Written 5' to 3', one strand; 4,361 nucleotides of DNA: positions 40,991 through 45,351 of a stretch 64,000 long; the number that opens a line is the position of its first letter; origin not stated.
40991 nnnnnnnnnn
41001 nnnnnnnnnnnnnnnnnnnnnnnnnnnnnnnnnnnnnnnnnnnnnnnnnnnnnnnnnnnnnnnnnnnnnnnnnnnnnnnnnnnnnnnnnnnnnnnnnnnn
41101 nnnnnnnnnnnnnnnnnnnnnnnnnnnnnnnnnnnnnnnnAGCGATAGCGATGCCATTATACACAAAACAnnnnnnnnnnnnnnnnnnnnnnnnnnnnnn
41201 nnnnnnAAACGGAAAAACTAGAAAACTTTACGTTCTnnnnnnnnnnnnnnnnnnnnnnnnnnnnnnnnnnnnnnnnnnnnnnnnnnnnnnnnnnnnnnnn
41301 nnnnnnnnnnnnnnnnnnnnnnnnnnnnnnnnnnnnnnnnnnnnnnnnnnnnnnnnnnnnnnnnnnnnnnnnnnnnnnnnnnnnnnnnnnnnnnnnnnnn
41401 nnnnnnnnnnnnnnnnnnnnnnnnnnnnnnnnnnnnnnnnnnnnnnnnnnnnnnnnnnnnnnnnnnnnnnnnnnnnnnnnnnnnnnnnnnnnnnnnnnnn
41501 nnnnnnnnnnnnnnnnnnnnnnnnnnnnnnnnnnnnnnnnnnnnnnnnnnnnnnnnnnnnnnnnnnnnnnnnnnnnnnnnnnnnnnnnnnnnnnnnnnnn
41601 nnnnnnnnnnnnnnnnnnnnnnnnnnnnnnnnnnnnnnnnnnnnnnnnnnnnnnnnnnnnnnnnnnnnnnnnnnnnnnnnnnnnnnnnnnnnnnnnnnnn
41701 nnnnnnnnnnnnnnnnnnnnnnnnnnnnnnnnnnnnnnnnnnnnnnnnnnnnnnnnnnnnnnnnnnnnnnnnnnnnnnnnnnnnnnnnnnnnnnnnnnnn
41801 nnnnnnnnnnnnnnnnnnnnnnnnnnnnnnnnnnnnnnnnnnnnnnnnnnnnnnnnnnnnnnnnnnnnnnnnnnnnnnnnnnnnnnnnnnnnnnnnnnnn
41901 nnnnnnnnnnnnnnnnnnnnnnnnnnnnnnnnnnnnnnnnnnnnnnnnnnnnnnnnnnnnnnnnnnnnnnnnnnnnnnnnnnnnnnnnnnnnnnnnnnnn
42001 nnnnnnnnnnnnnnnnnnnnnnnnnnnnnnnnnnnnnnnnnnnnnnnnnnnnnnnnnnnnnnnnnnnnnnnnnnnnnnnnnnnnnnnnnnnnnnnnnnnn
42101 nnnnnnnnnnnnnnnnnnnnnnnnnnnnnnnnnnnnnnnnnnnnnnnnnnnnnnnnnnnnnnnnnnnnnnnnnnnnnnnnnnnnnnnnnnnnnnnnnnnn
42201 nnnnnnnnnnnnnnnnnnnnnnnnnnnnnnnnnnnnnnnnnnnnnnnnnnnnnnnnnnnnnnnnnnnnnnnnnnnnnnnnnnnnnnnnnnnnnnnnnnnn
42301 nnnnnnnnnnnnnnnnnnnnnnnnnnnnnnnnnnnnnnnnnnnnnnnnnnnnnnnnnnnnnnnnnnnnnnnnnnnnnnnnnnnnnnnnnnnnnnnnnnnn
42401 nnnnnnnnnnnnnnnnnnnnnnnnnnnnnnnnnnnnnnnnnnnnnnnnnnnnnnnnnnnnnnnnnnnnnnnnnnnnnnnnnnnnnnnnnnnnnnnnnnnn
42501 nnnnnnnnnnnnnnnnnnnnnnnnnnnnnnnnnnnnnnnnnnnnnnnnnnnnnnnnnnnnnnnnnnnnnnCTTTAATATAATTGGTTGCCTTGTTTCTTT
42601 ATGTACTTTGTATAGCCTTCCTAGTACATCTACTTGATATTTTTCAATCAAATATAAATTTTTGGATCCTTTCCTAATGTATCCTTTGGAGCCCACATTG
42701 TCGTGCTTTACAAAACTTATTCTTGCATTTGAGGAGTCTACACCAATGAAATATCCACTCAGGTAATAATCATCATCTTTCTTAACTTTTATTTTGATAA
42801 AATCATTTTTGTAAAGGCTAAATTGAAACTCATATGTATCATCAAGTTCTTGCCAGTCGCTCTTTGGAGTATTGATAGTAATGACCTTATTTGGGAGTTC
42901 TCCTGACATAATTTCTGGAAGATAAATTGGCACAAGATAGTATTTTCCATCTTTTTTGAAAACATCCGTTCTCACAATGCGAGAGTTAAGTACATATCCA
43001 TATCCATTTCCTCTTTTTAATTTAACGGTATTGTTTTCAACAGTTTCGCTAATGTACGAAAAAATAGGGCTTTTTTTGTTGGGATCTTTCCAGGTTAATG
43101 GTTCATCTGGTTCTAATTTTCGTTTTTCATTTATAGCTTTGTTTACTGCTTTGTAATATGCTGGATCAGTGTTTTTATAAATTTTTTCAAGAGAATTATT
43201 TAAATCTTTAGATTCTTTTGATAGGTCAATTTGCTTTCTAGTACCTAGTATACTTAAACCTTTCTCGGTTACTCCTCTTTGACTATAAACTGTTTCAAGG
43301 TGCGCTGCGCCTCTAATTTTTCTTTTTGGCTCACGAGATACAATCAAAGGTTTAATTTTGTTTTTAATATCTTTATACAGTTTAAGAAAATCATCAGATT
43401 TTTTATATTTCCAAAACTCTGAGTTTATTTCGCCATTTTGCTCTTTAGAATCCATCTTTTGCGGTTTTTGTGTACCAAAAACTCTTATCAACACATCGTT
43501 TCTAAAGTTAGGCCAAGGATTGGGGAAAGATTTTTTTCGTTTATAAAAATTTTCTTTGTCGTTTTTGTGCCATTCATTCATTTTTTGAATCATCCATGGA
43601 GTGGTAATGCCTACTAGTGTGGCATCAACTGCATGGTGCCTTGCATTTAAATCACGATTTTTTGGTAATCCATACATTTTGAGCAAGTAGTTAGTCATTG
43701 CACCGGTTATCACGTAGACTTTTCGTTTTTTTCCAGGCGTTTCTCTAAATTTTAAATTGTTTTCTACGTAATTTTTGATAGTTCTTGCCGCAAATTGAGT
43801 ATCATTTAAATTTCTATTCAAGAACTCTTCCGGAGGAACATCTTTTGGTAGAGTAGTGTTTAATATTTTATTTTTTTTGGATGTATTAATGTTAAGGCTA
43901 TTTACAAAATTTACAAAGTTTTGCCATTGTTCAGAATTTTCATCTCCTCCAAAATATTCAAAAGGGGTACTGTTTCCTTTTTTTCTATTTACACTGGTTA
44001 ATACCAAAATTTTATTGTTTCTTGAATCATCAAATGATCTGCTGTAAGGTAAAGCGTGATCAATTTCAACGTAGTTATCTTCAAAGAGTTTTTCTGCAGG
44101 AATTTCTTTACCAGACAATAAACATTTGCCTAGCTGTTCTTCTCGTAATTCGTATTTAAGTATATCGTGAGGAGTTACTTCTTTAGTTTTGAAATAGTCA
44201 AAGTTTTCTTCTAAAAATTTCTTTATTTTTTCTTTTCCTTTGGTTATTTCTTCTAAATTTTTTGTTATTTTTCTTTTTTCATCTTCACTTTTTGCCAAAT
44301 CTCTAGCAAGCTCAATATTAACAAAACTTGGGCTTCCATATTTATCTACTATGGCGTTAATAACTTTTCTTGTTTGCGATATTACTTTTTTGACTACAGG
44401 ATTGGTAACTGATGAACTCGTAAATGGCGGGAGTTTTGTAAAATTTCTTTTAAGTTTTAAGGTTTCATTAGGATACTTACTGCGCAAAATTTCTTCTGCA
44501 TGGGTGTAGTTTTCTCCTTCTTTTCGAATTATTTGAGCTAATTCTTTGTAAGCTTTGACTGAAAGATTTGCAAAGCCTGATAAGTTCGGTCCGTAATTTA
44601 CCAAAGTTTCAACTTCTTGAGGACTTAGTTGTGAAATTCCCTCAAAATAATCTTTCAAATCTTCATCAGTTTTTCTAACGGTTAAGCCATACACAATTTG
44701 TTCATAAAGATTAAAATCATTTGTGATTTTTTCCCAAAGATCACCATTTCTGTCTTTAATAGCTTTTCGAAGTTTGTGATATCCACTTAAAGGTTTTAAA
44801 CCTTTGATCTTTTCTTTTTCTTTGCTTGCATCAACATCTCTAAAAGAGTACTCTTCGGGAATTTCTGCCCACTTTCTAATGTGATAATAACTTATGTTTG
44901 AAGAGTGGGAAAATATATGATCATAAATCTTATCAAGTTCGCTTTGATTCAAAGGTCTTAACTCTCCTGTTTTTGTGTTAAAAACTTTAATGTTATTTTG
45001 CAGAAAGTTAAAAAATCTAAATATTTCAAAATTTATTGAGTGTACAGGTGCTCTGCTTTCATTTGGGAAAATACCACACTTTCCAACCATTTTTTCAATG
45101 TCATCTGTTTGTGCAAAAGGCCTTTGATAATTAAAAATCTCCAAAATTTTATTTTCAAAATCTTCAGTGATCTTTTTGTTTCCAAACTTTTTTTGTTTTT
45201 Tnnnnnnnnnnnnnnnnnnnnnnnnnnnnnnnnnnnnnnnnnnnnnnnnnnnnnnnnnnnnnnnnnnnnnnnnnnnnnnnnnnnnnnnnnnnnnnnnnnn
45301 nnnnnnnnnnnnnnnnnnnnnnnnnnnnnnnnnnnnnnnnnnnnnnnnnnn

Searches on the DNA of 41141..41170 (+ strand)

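Call 46: search_dna_similar(query=window:41141-41170:+, collection=phages, mode=distant, max_evalue=1, max_rows=5)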
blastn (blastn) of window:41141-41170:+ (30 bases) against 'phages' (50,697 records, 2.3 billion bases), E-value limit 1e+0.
Records with a match: 4; places in all: 4; records where one place covers at least 80% of the query: 2.
Best place of each record, by identity: >=99% 1; 95-99% 1; 80-90% 2.
By first word of the organism name: Klebsiella 2; Erwinia 1; Lactococcus 1.
By host as written in the record: - 2; Erwinia amylovora ATCC 29780 1; Lactococcus lactis PEN82 1.
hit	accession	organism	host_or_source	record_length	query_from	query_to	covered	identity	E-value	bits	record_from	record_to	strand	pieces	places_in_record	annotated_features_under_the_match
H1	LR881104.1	Klebsiella phage vB_KvM-Eowyn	-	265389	5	30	87%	88.5%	6e-1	35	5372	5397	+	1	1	hypothetical protein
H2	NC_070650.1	Klebsiella phage vB_KvM-Eowyn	-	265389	5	30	87%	88.5%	6e-1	35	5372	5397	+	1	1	hypothetical protein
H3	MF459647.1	Erwinia phage vB_EamM_Joad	Erwinia amylovora ATCC 29780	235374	3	23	70%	95.2%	6e-1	35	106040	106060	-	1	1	putative virion structural protein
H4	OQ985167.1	Lactococcus phage STA189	Lactococcus lactis PEN82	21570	4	21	60%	100.0%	6e-1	34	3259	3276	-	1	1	hypothetical protein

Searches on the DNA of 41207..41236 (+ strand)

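Call 47: search_dna_similar(query=window:41207-41236:+, collection=phages, mode=distant, max_evalue=1, max_rows=5)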
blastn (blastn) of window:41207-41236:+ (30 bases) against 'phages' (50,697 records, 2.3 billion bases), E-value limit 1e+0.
Records with a match: 28; places in all: 28; records where one place covers at least 80% of the query: 0.
Best place of each record, by identity: >=99% 22; 95-99% 6.
By first word of the organism name: Staphylococcus 21; Nodularia 6; Streptococcus 1.
By host as written in the record: Staphylococcus pseudintermedius 10; Staphylococcus pseudintermedius E140 5; Nodularia spumigena KAC65 4; Nodularia sp. AV2 2; Staphylococcus pseudintermedius strain E045 2; Staphylococcus pseudintermedius strain E139 2; - 2; Streptococcus agalactiae ILRI005 1.
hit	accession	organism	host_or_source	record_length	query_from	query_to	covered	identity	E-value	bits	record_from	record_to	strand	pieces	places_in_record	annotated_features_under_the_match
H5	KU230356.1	Nodularia phage vB_NpeS-2AV2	Nodularia sp. AV2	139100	6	26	70%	95.2%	6e-1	35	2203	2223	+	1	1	hypothetical protein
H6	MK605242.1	Nodularia phage vB_NspS-kac65v151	Nodularia spumigena KAC65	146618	6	26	70%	95.2%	6e-1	35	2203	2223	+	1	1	transposase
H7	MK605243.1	Nodularia phage vB_NspS-kac65v161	Nodularia spumigena KAC65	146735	6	26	70%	95.2%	6e-1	35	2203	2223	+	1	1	transposase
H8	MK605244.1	Nodularia phage vB_NspS-kac65v162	Nodularia spumigena KAC65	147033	6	26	70%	95.2%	6e-1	35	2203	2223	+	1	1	transposase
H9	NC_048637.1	Nodularia phage vB_NpeS-2AV2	Nodularia sp. AV2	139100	6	26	70%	95.2%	6e-1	35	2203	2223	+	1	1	transposase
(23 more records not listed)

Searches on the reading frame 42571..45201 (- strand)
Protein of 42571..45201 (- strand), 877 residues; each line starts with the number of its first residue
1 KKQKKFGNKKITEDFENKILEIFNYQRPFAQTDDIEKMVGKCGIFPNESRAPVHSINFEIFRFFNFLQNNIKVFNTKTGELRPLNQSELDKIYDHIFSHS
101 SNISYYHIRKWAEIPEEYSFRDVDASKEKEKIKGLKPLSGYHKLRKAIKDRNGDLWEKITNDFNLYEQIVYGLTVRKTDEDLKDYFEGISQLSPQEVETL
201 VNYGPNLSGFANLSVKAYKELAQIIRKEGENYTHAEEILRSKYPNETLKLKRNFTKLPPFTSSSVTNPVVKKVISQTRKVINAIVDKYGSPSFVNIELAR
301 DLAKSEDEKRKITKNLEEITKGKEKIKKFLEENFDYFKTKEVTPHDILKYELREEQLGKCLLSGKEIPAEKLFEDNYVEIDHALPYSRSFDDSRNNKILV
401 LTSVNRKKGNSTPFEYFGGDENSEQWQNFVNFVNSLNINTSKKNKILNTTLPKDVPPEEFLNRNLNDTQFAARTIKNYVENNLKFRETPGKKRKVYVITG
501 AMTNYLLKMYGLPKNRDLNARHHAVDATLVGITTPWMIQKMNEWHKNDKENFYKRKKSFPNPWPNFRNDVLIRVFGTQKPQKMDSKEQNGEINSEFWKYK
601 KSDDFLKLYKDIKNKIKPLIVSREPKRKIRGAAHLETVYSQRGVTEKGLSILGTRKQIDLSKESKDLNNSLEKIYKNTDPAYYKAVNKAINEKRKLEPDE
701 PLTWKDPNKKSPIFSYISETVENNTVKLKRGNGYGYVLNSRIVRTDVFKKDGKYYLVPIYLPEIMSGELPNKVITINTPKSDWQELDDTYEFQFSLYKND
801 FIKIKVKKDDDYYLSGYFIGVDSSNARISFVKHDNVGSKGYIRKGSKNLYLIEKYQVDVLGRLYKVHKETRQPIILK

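Call 11: find_homologous_proteins(query=window:42571-45201:-, max_evalue=1e-20)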
Query window:42571-45201:- (877 aa): 1202 proteins with E <= 1e-20 among 8000 candidates; the best 120 are listed.
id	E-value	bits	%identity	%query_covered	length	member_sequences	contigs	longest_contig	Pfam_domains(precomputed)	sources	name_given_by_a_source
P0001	0.0e+0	1936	100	98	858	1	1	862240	PF13395.13,PF18470.7,PF22702.3,PF18541.8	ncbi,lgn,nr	ncbi:MAG: hypothetical protein KatS3mg085_268 [Candidatus Dojkabacteria bacterium]|nr:MAG: hypotheti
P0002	1.2e-137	479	36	99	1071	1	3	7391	PF13395.13,PF18470.7,PF22702.3,PF18541.8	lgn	-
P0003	7.2e-136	473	38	99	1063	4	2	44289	PF13395.13,PF18470.7,PF22702.3,PF18541.8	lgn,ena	-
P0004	1.5e-134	469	37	99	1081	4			PF13395.13,PF18470.7,PF22702.3,PF18541.8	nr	nr:type II CRISPR RNA-guided endonuclease Cas9 [Anoxybacillus ayderensis]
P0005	3.2e-134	468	34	100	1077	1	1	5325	PF13395.13,PF18470.7,PF22702.3,PF18541.8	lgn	-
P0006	1.3e-132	462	36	100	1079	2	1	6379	PF13395.13,PF18470.7,PF22702.3,PF18541.8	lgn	-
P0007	2.3e-132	461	37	99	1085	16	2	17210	PF13395.13,PF18470.7,PF22702.3,PF18541.8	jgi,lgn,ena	-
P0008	4.3e-131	457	34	99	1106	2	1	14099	PF13395.13,PF18470.7,PF22702.3,PF18541.8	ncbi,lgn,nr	ncbi:MAG: CRISPR-associated endonuclease Csn1 [Kosmotogales bacterium]|nr:CRISPR-associated endonucl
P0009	2.2e-130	455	36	99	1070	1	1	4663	PF13395.13,PF18470.7,PF22702.3,PF18541.8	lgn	-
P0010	6.1e-129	450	35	99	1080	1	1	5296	PF13395.13,PF18470.7,PF22702.3,PF18541.8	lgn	-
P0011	3.9e-128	447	35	100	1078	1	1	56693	PF13395.13,PF18470.7,PF22702.3,PF18541.8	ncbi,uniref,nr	ncbi:type II CRISPR RNA-guided endonuclease Cas9 [Pueribacillus theae]|uniref:CRISPR-associated endo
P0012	5.3e-128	447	35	99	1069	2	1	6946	PF13395.13,PF18470.7,PF22702.3,PF18541.8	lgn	-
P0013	1.1e-127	446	36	99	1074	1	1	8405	PF13395.13,PF18470.7,PF22702.3,PF18541.8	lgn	-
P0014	1.1e-127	446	35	100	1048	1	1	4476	PF13395.13,PF18470.7,PF22702.3,PF18541.8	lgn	-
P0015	1.2e-127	446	35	100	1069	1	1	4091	PF13395.13,PF18470.7,PF22702.3,PF18541.8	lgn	-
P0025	2.3e-126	442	37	99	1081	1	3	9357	PF13395.13,PF18470.7,PF22702.3,PF18541.8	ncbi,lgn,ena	-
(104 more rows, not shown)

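Call 14: find_related_loci(query=A1, collection=genome_contigs, flank=6000)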
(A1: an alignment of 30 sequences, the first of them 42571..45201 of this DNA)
Query A1 (877 aa) in genome_contigs; peptide patterns used: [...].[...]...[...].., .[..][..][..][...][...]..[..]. (x = any residue, [..] = any of these).
599 stretches matched a pattern (row limit reached: there are more); 390 encode a relative of the query (tblastn E <= 1e-3); the best 80 are kept; 80 distinct loci.
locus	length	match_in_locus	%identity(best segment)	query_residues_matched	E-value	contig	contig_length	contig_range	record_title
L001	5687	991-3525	37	3-872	6e-146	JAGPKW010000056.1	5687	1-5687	Patescibacteria group bacterium isolate Gw_SlDig_bin_327 Gw_SlDig_31571_length_5687_cov_8.892806, whole genome shotgun s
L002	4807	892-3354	37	10-871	1e-144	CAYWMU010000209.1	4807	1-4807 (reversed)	MAG TPA_asm: uncultured Bacteriovorax sp. isolate binchicken_co173_246 genome assembly, contig: NODE_57681_length_4807_c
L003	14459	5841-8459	35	3-874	3e-136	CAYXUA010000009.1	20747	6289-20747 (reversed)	MAG TPA_asm: uncultured Clostridium sp. isolate SRP350583_co1_585 genome assembly, contig: NODE_4416_length_20747_cov_29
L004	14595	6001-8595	36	2-871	4e-135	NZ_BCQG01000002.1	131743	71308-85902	Geobacillus jurassicus NBRC 107829, whole genome shotgun sequence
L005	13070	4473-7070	35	3-874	3e-133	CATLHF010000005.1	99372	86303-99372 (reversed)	MAG TPA_asm: uncultured Clostridia bacterium isolate MGG05278_1680015474 genome assembly, contig: ERR3199550_281, whole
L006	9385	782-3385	35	3-874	7e-133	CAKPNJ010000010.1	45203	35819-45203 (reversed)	MAG: uncultured Clostridia bacterium isolate REFINED_METABAT215_TOP10_CONTIGS_1500_ASSEMBLY_K77_MERGED__Hadza_MoBio_hadz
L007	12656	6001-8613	34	3-871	7e-132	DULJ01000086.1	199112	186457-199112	MAG TPA_asm: Bacillales bacterium isolate AS04akNAM_110 58123_AS04, whole genome shotgun sequence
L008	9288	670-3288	35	1-871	6e-131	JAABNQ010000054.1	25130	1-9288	Bacillus sp. HF117_J1_D NODE_120_length_25130_cov_46.030469, whole genome shotgun sequence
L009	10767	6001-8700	34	3-872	2e-130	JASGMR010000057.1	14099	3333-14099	MAG: Kosmotogales bacterium isolate DJKA126_ANT-KO_bin.29 scaffold_1938, whole genome shotgun sequence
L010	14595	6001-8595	33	1-875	8e-129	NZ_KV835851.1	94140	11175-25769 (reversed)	Neisseria sp. HMSC078H04 Scaffold436, whole genome shotgun sequence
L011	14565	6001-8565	35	1-874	8e-129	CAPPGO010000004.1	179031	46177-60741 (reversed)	MAG TPA_asm: uncultured Clostridia bacterium isolate MGBC104430 genome assembly, contig: MGBC104430.4, whole genome shot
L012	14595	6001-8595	33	1-875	2e-128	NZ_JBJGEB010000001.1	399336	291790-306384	Neisseria oralis strain EXNM717 11583825, whole genome shotgun sequence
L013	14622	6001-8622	34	3-874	1e-128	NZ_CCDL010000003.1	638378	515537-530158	Oceanobacillus manasiensis strain S2, whole genome shotgun sequence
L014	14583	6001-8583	32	2-865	2e-129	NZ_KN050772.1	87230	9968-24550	Stenoxybacter acetivorans DSM 19021 Q384DRAFT_scaffold00003.3, whole genome shotgun sequence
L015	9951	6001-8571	33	3-871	4e-126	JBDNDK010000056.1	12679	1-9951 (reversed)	MAG: Armatimonadota bacterium isolate RM_bin9_OCT21 C56, whole genome shotgun sequence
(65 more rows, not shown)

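Call 44: search_protein_families(library=pfam, proteins=[window:42571-45201:-])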
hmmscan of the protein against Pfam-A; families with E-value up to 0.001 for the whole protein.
window:42571-45201:- (877 aa): 4 families
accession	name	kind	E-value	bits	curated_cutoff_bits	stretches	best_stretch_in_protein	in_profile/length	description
PF13395.12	HNH_4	-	3.3e-21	75.4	22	1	360-414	1-54/54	HNH endonuclease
PF18541.7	RuvC_III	-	4e-11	43.7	26.2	2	457-515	3-56/179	RuvC endonuclease subdomain 3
PF22702.2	Cas9_RuvC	-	2e-07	31.6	27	1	489-557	22-87/151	Cas9 RuvC domain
PF18470.6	Cas9_a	-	4.1e-07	30.3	26.9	1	37-235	5-205/221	Cas9 alpha-helical lobe domain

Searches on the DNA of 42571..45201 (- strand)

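Call 30: search_with_rna_model(model_id=R1, sources=[L081, L082, L083, L001, L002], filters=off, max_evalue=0.01, show_alignments=5)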
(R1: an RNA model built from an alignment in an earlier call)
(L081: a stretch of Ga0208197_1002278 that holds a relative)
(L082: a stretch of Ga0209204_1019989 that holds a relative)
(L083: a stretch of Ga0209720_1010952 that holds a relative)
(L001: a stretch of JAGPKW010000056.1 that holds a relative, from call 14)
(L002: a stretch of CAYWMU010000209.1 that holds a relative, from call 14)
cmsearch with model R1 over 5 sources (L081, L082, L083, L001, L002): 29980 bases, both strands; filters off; matches with E-value up to 0.01: 4.
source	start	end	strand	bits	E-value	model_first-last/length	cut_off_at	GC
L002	112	177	+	27.5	1.8e-05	1-56/56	no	0.26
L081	5281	5330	+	21.8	0.00053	1-56/56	no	0.32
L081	353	419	+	17.2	0.0075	1-56/56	no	0.33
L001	203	269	+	17.2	0.0075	1-56/56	no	0.33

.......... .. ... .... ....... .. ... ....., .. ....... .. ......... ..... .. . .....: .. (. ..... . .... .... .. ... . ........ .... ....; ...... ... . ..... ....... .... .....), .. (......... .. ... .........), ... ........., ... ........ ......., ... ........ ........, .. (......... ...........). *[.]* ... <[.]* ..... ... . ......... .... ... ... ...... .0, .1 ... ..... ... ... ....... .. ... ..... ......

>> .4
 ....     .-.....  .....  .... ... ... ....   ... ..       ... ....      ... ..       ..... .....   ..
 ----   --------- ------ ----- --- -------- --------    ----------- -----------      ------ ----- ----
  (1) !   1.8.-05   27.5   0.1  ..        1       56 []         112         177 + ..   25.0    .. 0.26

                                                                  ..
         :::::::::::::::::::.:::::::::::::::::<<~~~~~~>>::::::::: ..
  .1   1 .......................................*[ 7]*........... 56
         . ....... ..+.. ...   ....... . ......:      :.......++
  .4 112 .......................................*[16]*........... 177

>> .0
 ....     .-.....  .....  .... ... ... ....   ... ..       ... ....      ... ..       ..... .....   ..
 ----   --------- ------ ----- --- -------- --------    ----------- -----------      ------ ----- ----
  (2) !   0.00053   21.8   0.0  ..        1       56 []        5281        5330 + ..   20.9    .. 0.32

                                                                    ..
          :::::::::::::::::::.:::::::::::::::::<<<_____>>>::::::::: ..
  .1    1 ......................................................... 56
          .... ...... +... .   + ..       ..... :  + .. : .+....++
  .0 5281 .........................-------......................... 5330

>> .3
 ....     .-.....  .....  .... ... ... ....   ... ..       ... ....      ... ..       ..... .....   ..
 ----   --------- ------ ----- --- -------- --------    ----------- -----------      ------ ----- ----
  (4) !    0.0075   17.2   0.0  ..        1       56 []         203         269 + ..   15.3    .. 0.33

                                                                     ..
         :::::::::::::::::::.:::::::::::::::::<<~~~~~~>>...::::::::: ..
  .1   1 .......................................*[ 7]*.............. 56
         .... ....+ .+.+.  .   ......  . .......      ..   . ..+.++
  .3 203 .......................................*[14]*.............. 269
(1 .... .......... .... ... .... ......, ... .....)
